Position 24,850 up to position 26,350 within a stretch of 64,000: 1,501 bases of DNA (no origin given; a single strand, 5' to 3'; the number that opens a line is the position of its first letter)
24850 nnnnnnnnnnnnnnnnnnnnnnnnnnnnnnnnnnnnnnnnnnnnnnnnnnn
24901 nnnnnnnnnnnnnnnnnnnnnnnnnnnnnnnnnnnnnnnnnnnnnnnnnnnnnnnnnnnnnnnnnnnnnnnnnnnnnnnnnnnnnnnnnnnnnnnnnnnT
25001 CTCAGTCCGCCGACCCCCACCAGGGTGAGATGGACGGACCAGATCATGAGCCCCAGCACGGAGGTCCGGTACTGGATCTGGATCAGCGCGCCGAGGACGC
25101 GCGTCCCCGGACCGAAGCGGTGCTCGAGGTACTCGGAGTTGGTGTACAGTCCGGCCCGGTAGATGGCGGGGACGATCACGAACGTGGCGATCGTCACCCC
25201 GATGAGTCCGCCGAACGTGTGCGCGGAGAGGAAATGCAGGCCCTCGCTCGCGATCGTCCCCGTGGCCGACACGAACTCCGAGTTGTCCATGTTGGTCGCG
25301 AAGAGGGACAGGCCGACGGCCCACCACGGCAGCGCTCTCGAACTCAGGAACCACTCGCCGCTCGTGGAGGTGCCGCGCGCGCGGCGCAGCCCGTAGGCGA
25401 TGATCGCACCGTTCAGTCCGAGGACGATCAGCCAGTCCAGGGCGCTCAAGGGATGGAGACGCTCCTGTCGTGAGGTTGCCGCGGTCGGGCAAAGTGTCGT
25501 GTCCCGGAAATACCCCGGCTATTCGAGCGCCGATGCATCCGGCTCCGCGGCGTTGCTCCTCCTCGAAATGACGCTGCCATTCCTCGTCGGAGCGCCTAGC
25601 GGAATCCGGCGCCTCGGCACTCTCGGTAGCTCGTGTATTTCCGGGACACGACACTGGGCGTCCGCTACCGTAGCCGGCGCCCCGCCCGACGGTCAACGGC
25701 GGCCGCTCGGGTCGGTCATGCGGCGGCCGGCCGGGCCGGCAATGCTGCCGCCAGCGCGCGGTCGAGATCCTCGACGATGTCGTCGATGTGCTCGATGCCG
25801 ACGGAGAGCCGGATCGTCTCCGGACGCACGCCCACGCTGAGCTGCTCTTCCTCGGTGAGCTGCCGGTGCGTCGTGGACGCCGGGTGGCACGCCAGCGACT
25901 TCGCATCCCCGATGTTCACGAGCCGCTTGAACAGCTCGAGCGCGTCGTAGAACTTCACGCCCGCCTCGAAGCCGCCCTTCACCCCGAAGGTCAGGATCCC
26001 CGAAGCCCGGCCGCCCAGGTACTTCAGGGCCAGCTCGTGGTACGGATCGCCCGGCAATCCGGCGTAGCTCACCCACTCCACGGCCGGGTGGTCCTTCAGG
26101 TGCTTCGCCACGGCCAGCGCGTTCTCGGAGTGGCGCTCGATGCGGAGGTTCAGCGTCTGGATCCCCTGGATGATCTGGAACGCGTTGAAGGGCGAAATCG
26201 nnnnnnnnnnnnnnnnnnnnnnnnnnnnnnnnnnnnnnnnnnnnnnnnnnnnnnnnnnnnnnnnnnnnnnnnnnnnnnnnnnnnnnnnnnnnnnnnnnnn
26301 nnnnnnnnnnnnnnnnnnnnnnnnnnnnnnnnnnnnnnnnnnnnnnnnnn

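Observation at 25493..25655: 163-bp element bounded by perfect 21-bp inverted repeats between metY and the SSS transporter gene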

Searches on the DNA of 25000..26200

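Call 5: search_rna_families(source=window, start=25000, end=26200, threshold=evalue, max_evalue=10, show_alignments=3)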
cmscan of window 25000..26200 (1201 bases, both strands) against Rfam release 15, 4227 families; matches with E-value up to 10: 3.
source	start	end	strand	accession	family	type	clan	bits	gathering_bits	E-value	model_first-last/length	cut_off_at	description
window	25697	25744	+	RF03006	M23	Gene; sRNA;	-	17.4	41.2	2.8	1-53/53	no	M23 RNA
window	25695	25786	+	RF02836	Bcj14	Gene; sRNA;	-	15.4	59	5.1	1-171/171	no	Burkholderia RNA 14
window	25499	25582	+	RF02791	CcsR1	Gene; sRNA;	-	12.5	65.3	6.7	1-83/83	no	Conserved CCUCCUCCC motif stress-induced RNA 1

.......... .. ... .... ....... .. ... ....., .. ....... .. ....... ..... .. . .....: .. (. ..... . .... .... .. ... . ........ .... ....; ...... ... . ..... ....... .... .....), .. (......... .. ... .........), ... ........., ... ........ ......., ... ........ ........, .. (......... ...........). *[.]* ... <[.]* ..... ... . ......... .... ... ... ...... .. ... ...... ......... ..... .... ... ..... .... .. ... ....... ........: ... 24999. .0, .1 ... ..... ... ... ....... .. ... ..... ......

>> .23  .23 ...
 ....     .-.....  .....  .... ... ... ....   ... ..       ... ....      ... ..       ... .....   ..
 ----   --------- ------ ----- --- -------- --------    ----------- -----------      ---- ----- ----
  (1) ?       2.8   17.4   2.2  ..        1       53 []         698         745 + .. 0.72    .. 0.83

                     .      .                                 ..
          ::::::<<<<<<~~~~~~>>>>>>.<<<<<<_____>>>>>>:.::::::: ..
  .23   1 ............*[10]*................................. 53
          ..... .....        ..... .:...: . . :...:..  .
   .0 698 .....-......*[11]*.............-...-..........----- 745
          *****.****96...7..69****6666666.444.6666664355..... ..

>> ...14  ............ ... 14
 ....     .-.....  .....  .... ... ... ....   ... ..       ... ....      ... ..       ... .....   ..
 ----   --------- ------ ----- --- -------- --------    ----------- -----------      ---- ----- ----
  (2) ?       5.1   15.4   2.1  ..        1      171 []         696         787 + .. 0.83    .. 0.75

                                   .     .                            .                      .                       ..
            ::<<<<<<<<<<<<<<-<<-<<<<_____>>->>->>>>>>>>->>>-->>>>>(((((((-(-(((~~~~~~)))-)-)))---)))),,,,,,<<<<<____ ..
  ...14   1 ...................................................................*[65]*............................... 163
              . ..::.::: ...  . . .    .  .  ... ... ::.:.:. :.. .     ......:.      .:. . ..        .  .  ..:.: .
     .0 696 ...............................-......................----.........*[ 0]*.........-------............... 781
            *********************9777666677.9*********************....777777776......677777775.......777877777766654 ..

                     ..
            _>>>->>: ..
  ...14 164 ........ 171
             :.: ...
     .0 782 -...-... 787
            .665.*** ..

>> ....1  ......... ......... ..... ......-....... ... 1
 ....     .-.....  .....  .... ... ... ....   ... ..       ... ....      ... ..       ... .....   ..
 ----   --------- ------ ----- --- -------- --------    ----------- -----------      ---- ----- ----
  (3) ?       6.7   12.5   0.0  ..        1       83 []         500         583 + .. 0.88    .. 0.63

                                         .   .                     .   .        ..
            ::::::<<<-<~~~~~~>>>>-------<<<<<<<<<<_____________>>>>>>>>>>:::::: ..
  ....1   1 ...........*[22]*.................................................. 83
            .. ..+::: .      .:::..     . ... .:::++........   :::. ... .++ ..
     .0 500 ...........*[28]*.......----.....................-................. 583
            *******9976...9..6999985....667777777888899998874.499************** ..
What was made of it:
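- On Any curated RNA family (Rfam 15): The best hits were 12-17 bits, with E-values of 2.8-6.7, against gathering scores of 41-65 (call 5).
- There is no Rfam match: the best E-value was 2.8, far below gathering scores (call 5).
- Tried and rejected: Rfam, permissive scan (call 5): only chance-level hits.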
